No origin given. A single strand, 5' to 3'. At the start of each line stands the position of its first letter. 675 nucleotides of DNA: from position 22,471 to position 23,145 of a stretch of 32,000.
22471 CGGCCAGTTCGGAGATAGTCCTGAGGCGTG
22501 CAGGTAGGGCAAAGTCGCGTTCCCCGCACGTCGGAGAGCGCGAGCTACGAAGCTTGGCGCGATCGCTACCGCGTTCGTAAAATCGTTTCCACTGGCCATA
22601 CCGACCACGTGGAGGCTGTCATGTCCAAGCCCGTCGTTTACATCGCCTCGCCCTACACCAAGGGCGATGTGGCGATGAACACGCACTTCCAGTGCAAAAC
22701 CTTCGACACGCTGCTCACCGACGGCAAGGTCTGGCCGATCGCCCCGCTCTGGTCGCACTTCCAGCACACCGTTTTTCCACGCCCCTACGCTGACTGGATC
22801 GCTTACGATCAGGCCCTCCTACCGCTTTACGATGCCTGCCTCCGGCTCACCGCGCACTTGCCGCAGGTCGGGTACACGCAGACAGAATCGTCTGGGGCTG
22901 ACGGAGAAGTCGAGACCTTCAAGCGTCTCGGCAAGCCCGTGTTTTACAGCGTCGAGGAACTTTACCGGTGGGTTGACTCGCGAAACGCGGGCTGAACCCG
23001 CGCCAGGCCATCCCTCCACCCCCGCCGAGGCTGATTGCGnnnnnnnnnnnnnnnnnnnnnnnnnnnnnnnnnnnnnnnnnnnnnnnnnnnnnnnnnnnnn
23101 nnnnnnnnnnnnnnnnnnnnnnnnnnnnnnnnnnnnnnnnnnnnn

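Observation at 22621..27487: Candidate novel three-gene defence cassette: NDT-like protein + multi-TM protein + nuclease-STAND NTPase giant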

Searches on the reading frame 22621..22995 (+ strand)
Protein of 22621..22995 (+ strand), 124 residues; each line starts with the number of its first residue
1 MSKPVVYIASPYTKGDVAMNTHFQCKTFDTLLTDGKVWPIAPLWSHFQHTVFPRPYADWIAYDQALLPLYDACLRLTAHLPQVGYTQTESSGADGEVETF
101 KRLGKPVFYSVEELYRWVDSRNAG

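Call 3: search_protein_families(library=pfam, proteins=[window:22621-22995:+], max_evalue=1)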
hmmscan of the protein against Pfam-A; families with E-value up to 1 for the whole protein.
window:22621-22995:+ (124 aa): 1 family
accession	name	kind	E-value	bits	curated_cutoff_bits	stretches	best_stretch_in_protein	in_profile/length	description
PF24963.1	DUF7768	-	0.00076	20.2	26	1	4-109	1-97/98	Domain of unknown function (DUF7768)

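Call 4: search_protein_families(library=padloc, proteins=[window:22621-22995:+], max_evalue=1)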
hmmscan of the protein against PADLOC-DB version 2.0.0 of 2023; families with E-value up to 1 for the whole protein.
window:22621-22995:+ (124 aa): 0 families

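Call 5: search_protein_families(library=ncbifam, proteins=[window:22621-22995:+], max_evalue=1)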
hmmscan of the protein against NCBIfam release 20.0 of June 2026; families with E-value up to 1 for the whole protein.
window:22621-22995:+ (124 aa): 0 families

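Call 32: find_homologous_proteins(query=window:22621-22995:+)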
Query window:22621-22995:+ (124 aa): 987 proteins with E <= 0.001 among 989 candidates; the best 120 are listed.
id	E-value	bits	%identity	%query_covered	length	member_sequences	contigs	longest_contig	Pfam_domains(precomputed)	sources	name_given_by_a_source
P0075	1.3e-78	279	96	100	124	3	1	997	-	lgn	-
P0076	3.9e-66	238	83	97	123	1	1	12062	-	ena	-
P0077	9.1e-65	234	81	100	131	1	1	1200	-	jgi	jgi:hypothetical protein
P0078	3.3e-64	232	78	100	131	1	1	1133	-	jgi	jgi:hypothetical protein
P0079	1.1e-63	231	81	100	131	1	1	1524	-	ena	-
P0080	4.0e-63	229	78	100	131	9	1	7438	-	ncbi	-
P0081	1.2e-62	227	75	100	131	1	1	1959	-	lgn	-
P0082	2.1e-62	226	80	97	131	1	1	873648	-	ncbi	-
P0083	5.8e-62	225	79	98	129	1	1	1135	-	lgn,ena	-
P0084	7.3e-62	225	75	100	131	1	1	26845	-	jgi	jgi:hypothetical protein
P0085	1.0e-61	224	75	98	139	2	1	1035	-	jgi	-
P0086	1.1e-61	224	73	99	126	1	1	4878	-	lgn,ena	-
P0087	2.5e-61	223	74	98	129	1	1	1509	-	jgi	jgi:hypothetical protein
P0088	2.7e-61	223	78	97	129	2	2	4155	-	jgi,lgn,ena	-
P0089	3.7e-61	222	77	97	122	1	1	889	-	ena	-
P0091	1.4e-60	220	80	94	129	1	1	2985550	-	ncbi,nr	ncbi:hypothetical protein CCB80_02175 [Armatimonadetes bacterium Uphvl-Ar1]|nr:hypothetical protein 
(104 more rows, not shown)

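Call 33: find_related_loci(query=window:22621-22995:+, collection=genome_contigs, flank=7000)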
Query window:22621-22995:+ (124 aa) in genome_contigs; peptide patterns used: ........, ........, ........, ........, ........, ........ (x = any residue, [..] = any of these).
87 stretches matched a pattern; 3 encode a relative of the query (tblastn E <= 1e-3); 3 distinct loci.
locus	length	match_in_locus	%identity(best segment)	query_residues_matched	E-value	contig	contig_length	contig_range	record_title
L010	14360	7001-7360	78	1-120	1e-65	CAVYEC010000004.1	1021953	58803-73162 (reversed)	MAG: uncultured Planctomycetota bacterium isolate MFD09603.bin.2.111 genome assembly, contig: contig_2511, whole genome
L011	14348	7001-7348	80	3-118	1e-64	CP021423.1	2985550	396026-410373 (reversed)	Armatimonadetes bacterium Uphvl-Ar1 genome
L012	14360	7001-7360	74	3-122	6e-62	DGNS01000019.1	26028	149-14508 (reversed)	MAG TPA_asm: Thiotrichaceae bacterium UBA4486 UBA4486_contig_431, whole genome shotgun sequence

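Call 59: predict_structure(alignment_id=A4)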
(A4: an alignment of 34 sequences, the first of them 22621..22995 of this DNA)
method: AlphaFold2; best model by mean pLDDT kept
length: 124 residues; sequences in the alignment: 34
mean_pLDDT: 89.2   pTM: 0.83
mean pLDDT of the five models: 89.2, 88.0, 87.9, 87.3, 84.8
residues with pLDDT >= 90: 78; 70-90: 36; 50-70: 10; < 50: 0
segments of 3 or more residues with pLDDT < 50: none
pLDDT, mean of each block of 10 residues (from residue 1): 90 85 93 96 69 80 92 94 90 93 97 96 77
secondary structure, 60 per line:
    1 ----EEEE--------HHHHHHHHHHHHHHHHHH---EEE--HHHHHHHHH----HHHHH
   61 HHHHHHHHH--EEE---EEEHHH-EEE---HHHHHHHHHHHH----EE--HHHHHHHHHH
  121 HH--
elements in order: E5-8 H17-34 E38-40 H43-51 H56-69 E72-74 E78-80 E85-87 H91-102 H111-122

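Call 64: find_related_loci(query=A4, collection=metagenome_contigs, flank=6000)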
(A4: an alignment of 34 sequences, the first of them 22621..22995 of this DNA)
Query A4 (124 aa) in metagenome_contigs; peptide patterns used: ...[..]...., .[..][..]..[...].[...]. (x = any residue, [..] = any of these).
360 stretches matched a pattern; 299 encode a relative of the query (tblastn E <= 1e-3); the best 80 are kept; 80 distinct loci.
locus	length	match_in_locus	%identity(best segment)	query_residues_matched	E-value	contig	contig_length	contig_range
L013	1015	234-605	78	1-124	3e-71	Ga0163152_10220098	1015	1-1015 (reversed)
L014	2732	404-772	79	1-123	2e-66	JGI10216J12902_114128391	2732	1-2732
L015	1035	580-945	75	1-122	2e-70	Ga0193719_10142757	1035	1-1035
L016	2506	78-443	78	1-122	5e-66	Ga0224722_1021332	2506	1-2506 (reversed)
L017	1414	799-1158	78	1-120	2e-68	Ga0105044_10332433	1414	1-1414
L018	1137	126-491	78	1-122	5e-69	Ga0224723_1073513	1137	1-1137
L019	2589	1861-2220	78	1-120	3e-65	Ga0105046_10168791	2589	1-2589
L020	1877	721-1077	76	1-119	1e-64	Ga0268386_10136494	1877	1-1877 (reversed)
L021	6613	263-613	75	4-120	1e-62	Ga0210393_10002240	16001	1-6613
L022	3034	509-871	74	1-121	6e-62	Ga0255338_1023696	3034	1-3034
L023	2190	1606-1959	75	1-118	1e-62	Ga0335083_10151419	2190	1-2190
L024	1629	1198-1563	70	1-122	8e-64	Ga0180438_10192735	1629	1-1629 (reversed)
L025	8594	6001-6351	73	4-120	8e-62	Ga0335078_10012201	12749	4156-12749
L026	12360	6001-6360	74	3-122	4e-61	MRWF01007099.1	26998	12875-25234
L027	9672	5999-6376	74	1-124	2e-61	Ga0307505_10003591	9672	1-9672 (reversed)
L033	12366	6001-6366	72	3-124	4e-60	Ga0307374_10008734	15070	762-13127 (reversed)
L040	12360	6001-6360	68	1-120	7e-59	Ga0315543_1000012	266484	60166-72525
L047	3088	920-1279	66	1-120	5e-58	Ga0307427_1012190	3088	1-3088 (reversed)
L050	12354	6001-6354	66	1-118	9e-58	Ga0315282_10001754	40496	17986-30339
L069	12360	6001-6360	63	1-120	1e-56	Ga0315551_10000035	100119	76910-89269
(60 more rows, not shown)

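Call 73: search_protein_families(library=pfam, proteins=[L012:1142-4225:+, L012:4227-6986:+, L033:7004-9163:+, L012:8009-9448:+, L012:9426-10310:+, L027:2484-4901:+, L050:6472-7320:+, L050:7519-8544:-, L047:2201-3055:-], max_evalue=0.001)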
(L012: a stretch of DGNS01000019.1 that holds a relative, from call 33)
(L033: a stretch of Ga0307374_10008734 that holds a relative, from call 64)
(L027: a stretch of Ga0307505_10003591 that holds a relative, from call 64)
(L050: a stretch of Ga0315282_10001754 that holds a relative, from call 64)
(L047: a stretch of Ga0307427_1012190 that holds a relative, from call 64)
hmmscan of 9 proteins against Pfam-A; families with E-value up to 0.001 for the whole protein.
L012:1142-4225:+ (1027 aa): 2 families
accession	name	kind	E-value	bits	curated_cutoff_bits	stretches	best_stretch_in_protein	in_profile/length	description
PF04851.21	ResIII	-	3.9e-09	37.1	22.5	1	157-370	20-162/164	Type III restriction enzyme, res subunit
PF19778.5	RE_endonuc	-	1.4e-06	28.5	23.4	1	885-966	7-82/108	Endonuclease domain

L012:4227-6986:+ (919 aa): 1 family
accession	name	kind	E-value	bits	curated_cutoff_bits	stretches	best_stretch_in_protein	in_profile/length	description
PF01555.25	N6_N4_Mtase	-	1.3e-33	117.3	26.7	1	171-471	1-217/221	DNA methylase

L033:7004-9163:+ (719 aa): 7 families
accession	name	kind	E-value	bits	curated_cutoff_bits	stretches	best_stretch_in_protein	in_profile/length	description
PF00580.27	UvrD-helicase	-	5.9e-19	69.2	23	1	244-489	1-254/271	UvrD/REP helicase N-terminal domain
PF13361.12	UvrD_C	-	4.8e-15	56.3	25.6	1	612-688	278-346/350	UvrD-like helicase C-terminal domain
PF13245.12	AAA_19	-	3.4e-09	37.4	25.1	1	258-487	12-130/134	AAA domain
PF13538.12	UvrD_C_2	-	1.6e-05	25.1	27.4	0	667-687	29-51/52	UvrD-like helicase C-terminal domain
PF13191.12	AAA_16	-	0.00048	21.1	32.6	0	261-472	28-158/167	AAA ATPase domain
PF13604.12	AAA_30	-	0.00067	19.9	27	0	244-306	2-65/191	AAA domain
PF00291.31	PALP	-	0.00092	19.1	35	0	259-354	158-254/295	Pyridoxal-phosphate dependent enzyme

L012:8009-9448:+ (479 aa): 0 families

L012:9426-10310:+ (294 aa): 1 family
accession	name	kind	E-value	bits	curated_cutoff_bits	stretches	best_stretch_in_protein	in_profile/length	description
PF02086.21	MethyltransfD12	-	2e-13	51.1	22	1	18-254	1-242/253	D12 class N6 adenine-specific DNA methyltransferase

L027:2484-4901:+ (805 aa): 0 families

L050:6472-7320:+ (282 aa): 1 family
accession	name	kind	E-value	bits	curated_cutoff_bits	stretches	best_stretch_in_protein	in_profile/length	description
PF13365.12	Trypsin_2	-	2.5e-15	57.9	27.6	1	71-238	6-144/144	Trypsin-like peptidase domain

L050:7519-8544:- (341 aa): 2 families
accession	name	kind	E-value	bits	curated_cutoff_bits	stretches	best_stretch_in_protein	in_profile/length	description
PF13392.12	HNH_3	-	6.9e-09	35.6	24.8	1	165-195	16-46/46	HNH endonuclease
PF00847.26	AP2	-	7.8e-06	26.5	33.3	1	205-251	1-50/54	AP2 domain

L047:2201-3055:- (284 aa): 1 family
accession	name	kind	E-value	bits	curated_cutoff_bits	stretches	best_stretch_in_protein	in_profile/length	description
PF00331.26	Glyco_hydro_10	-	2e-77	260.9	22.1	1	3-279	68-310/311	Glycosyl hydrolase family 10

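Call 74: fold_search(model_id=the predicted structure, library=pdb)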
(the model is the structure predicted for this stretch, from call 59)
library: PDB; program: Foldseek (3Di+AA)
matches with E <= 10: 920; with E <= 0.001: 0
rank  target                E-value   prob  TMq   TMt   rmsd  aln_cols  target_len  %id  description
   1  7o62_A                2.7e-03  1.00  0.65  0.60   3.7       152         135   12  Crystal structure of a 2`-deoxyribosyltransferase from the psychrophilic bacterium Desulfotalea psychrophila. (released 2021-10-20)
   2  8pqs_B                3.3e-03  1.00  0.62  0.51   3.4       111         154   14  Nucleoside 2'deoxyribosyltransferase from Chroococcidiopsis thermalis PCC 7203 E88A Mutant (released 2024-02-21)
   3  8pqq_D                3.3e-03  1.00  0.61  0.51   3.8       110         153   14  Nucleoside 2'deoxyribosyltransferase from Chroococcidiopsis thermalis PCC 7203 E88Q Mutant bound to Clofarabine (released 2024-02-21)
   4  8pqr_D                5.9e-03  1.00  0.62  0.52   3.9       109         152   16  Nucleoside 2'deoxyribosyltransferase from Chroococcidiopsis thermalis PCC 7203 WT bound to DAD_Immucillin-H (released 2024-02-21)
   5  8pqt_A                5.9e-03  1.00  0.61  0.50   4.0       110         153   16  Nucleoside 2'deoxyribosyltransferase from Chroococcidiopsis thermalis PCC 7203 WT bound to Bis-Tris (released 2024-02-21)
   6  8pqr_A                7.2e-03  1.00  0.62  0.51   3.4       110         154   14  Nucleoside 2'deoxyribosyltransferase from Chroococcidiopsis thermalis PCC 7203 WT bound to DAD_Immucillin-H (released 2024-02-21)
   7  6qai_A                8.7e-03  1.00  0.58  0.48   4.1       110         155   15  2-desoxiribosyltransferase from Leishmania mexicana (released 2018-12-26)
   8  7o62_D                9.9e-03  1.00  0.62  0.61   4.0       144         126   13  Crystal structure of a 2`-deoxyribosyltransferase from the psychrophilic bacterium Desulfotalea psychrophila. (released 2021-10-20)
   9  9emw_A                9.9e-03  1.00  0.56  0.46   4.5       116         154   16  Nucleoside 2'deoxyribosyltransferase from Chroococcidiopsis thermalis PCC 7203 Y7F Mutant bound to ImmH-Forodesine (released 2025-05-14)
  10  7o62_B                1.1e-02  1.00  0.67  0.62   3.8       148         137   12  Crystal structure of a 2`-deoxyribosyltransferase from the psychrophilic bacterium Desulfotalea psychrophila. (released 2021-10-20)
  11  8pqq_A                1.1e-02  1.00  0.61  0.51   3.9       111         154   14  Nucleoside 2'deoxyribosyltransferase from Chroococcidiopsis thermalis PCC 7203 E88Q Mutant bound to Clofarabine (released 2024-02-21)
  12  6evs_A                1.2e-02  1.00  0.53  0.48   4.9       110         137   16  Characterization of 2-deoxyribosyltransferase from psychrotolerant bacterium Bacillus psychrosaccharolyticus: a suitab (released 2018-11-14)
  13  6qai_B                1.4e-02  1.00  0.55  0.47   4.3       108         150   16  2-desoxiribosyltransferase from Leishmania mexicana (released 2018-12-26)
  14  8qc0_A                1.5e-02  1.00  0.58  0.49   4.3       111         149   16  Nucleoside 2'deoxyribosyltransferase from Chroococcidiopsis thermalis PCC 7203 WT ribosylated (released 2024-02-21)
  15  9emx_B                1.5e-02  1.00  0.57  0.48   4.0       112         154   12  Nucleoside 2'deoxyribosyltransferase from Chroococcidiopsis thermalis PCC 7203 Double Mutant Y7F A9S bound to Cordycep (released 2025-05-07)
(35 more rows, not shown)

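Call 79: search_protein_families(library=phrogs, proteins=[window:22621-22995:+, L040:6388-7083:+, L033:7004-9163:+, L012:8009-9448:+, L027:2484-4901:+], max_evalue=0.01)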
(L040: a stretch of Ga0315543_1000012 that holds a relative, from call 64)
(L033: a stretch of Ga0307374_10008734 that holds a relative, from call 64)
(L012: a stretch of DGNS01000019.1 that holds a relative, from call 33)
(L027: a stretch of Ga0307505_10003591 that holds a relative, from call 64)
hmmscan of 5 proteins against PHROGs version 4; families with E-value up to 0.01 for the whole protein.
window:22621-22995:+ (124 aa): 1 family
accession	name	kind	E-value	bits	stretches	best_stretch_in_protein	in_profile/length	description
phrog_355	-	DNA, RNA and nucleotide metabolism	3.8e-07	30.8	1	1-113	72-175/249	nucleoside 2-deoxyribosyltransferase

L040:6388-7083:+ (231 aa): 1 family
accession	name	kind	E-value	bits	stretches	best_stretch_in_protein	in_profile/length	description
phrog_29612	-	unknown function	0.0079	17.5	0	39-97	11-67/81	-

L033:7004-9163:+ (719 aa): 3 families
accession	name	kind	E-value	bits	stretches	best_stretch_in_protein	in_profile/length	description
phrog_1967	-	DNA, RNA and nucleotide metabolism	8.6e-71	240.5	2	39-596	7-494/776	DNA helicase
phrog_325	-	DNA, RNA and nucleotide metabolism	0.00012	21.5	0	662-694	837-873/986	Dda-like helicase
phrog_170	-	other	0.0026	18.2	0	245-285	77-118/323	PhoH-like phosphate starvation-inducible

L012:8009-9448:+ (479 aa): 4 families
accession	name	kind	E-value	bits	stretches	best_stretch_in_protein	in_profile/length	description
phrog_9592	-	unknown function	3.2e-41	142.9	1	7-456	4-464/486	-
phrog_3694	-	unknown function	1.7e-27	97.5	1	13-168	12-166/376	-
phrog_18017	-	unknown function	2.6e-20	73.8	1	12-167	11-164/227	-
phrog_1033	-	DNA, RNA and nucleotide metabolism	1.2e-05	26.2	1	42-188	53-178/334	ParB-like partition protein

L027:2484-4901:+ (805 aa): 0 families

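Call 86: search_protein_families(library=padloc, proteins=[L033:7004-9163:+, L012:8009-9448:+, L027:2484-4901:+, L025:3644-5947:+, L040:1400-4861:+, L069:7588-10320:+], max_evalue=0.001)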
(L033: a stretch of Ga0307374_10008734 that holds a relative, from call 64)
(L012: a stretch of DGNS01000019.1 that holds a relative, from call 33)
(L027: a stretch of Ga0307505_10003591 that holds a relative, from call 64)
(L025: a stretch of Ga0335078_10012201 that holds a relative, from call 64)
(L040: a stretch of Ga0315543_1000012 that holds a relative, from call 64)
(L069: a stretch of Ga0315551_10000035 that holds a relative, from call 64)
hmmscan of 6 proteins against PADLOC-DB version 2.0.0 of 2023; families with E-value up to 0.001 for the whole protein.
L033:7004-9163:+ (719 aa): 34 families (the best 25 are shown)
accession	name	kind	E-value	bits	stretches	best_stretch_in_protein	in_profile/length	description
PDLC00132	GajB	-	1.9e-23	81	2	244-529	4-302/625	UrvD helicase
PDLC01087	C3a187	-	2.9e-23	80.5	2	446-700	319-553/559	NERD+UvrD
PDLC03802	RTasHel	-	2e-18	64.6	1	247-595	9-328/675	DRT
PDLC00114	GajB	-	3.1e-18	63.7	2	244-614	8-384/635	UrvD helicase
PDLC00117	GajB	-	1.2e-14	51.7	2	617-688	510-573/604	UrvD helicase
PDLC00104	GajB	-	2.1e-12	44.6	0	595-687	479-561/574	UrvD helicase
PDLC00103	GajB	-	1.1e-11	42.3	1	445-593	210-358/612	UrvD helicase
PDLC00107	GajB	-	1.3e-11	41.8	2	265-576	36-341/587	UrvD helicase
PDLC00127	GajB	-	4.6e-11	39.9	1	616-687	500-564/594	UrvD helicase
PDLC00123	GajB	-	5.9e-11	39.7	1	607-687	427-505/540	UrvD helicase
PDLC00129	GajB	-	6e-10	36.3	1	447-548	227-329/594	UrvD helicase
PDLC00130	GajB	-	1.8e-09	34.4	1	622-688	509-567/589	UrvD helicase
PDLC00106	GajB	-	8.8e-09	32.4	1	246-329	6-92/577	UrvD helicase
PDLC00138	GajB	-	9.5e-09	32.5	1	448-601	222-373/581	UrvD helicase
PDLC00108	GajB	-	4.5e-08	30.5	1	560-686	293-413/445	UrvD helicase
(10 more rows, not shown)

L012:8009-9448:+ (479 aa): 24 families
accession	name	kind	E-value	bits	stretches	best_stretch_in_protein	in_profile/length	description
PDLC03998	PD-Lambda-5_A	-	2.1e-50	169.9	2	191-472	175-463/466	-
PDLC04008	PD-Lambda-5_A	-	1.1e-45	154.3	2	193-469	175-444/449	-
PDLC04017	PD-Lambda-5_A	-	9.1e-45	151.3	1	6-475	9-466/473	-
PDLC04007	PD-Lambda-5_A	-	1.4e-40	137.7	1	9-461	4-434/454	-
PDLC04013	PD-Lambda-5_A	-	4.7e-40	136.2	1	8-474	5-437/440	-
PDLC03995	PD-Lambda-5_A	-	8.3e-36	122.1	1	13-474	17-499/503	-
PDLC04015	PD-Lambda-5_A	-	4.7e-29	99.7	2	199-470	184-457/463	-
PDLC04009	PD-Lambda-5_A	-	2.7e-28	96.9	2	244-473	254-480/488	-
PDLC04005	PD-Lambda-5_A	-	2.8e-24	83.9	3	5-139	13-153/502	-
PDLC03999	PD-Lambda-5_A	-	3e-23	80.3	2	9-148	7-151/493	-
PDLC04016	PD-Lambda-5_A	-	5.7e-21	73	2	12-140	9-141/494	-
PDLC04014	PD-Lambda-5_A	-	7.9e-21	72.4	1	9-448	3-422/456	-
PDLC04000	PD-Lambda-5_A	-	2.1e-19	68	2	10-140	7-137/428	-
PDLC04002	PD-Lambda-5_A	-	3e-19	67.5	1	14-141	13-135/471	-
PDLC03994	PD-Lambda-5_A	-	1.9e-17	61.2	2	283-472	308-495/508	-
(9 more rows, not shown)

L027:2484-4901:+ (805 aa): 0 families

L025:3644-5947:+ (767 aa): 0 families

L040:1400-4861:+ (1153 aa): 0 families

L069:7588-10320:+ (910 aa): 0 families

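Call 89: search_protein_families(library=pfam, alignment_id=A8, max_evalue=1)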
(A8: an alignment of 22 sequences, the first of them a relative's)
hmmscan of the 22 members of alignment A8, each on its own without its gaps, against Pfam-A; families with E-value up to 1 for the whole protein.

A. member 1, L040:6388-7083:+ (231 aa): 0 families

B. families by the number of members that match (of 22 scanned): 19 families
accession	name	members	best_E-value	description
PF21114.3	DDR1-2_DS-like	2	0.016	Discoidin domain-containing receptor 1/2, DS-like domain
PF18898.5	DUF5654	1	0.0061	Family of unknown function (DUF5654)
PF11992.13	TgpA_N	1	0.0093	TgpA N-terminal domain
PF05230.16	MASE2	1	0.013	MASE2 domain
PF16192.10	PMT_4TMC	1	0.032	C-terminal four TMM region of protein-O-mannosyltransferase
PF03649.18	UPF0014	1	0.05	Uncharacterised protein family (UPF0014)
PF00558.24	Vpu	1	0.068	Vpu protein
PF07784.16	DUF1622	1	0.068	Protein of unknown function (DUF1622)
PF01988.24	VIT1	1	0.11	VIT family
PF05989.17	Chordopox_A35R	1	0.12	Chordopoxvirus A35R protein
PF12036.14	DUF3522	1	0.13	Protein of unknown function (DUF3522)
PF04923.17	Ninjurin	1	0.14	Ninjurin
PF11023.14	DUF2614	1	0.16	Zinc-ribbon containing domain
PF06749.17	DUF1218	1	0.18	Protein of unknown function (DUF1218)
PF13786.12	DUF4179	1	0.28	Domain of unknown function (DUF4179)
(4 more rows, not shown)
